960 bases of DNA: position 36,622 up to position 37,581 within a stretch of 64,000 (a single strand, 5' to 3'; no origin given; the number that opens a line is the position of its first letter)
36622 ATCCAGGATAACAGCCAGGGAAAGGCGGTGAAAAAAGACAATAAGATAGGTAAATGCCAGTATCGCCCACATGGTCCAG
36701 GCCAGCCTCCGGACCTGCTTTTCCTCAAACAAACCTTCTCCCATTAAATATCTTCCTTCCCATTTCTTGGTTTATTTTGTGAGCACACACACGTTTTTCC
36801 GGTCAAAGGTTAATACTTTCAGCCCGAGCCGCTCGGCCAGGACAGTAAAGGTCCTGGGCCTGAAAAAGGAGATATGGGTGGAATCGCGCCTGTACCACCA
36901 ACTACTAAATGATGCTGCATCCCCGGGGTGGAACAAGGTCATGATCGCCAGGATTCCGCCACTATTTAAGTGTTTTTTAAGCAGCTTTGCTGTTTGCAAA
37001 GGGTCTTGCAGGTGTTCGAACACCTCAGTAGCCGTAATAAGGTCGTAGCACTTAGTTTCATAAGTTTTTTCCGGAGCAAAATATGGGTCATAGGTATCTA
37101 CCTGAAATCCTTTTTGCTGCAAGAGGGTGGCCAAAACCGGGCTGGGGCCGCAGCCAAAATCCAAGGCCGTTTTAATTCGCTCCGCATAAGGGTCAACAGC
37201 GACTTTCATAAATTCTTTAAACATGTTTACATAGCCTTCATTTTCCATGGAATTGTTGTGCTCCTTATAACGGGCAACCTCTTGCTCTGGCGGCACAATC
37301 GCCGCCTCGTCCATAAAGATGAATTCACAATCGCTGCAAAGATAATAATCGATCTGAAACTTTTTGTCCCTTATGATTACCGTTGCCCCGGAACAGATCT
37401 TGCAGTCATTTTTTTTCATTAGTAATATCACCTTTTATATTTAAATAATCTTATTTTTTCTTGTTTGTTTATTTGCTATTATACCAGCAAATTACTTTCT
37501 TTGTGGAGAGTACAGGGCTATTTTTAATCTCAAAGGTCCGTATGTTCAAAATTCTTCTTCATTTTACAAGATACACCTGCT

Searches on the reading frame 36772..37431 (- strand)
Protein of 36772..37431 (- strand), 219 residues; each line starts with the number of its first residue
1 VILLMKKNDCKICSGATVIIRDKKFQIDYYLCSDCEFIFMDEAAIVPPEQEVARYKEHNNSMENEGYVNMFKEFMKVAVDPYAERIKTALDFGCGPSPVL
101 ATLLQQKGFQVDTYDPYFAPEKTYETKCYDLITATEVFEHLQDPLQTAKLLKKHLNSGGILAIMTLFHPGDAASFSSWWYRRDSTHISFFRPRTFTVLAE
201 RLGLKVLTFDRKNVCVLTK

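Call 38: search_protein_families(library=pfam, proteins=[window:36772-37431:-], max_evalue=0.001)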
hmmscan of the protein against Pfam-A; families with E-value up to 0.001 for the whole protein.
window:36772-37431:- (219 aa): 4 families
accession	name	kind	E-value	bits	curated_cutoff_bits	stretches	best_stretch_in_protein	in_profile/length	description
PF13489.12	Methyltransf_23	-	8.4e-26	91.1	27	1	82-207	19-162/164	Methyltransferase domain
PF08242.18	Methyltransf_12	-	1.2e-06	29.5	30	1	128-161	65-98/98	Methyltransferase domain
PF08241.18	Methyltransf_11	-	1.5e-05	26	21.2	1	124-163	56-95/95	Methyltransferase domain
PF13847.12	Methyltransf_31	-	0.00059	20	27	0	120-164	67-110/145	Methyltransferase domain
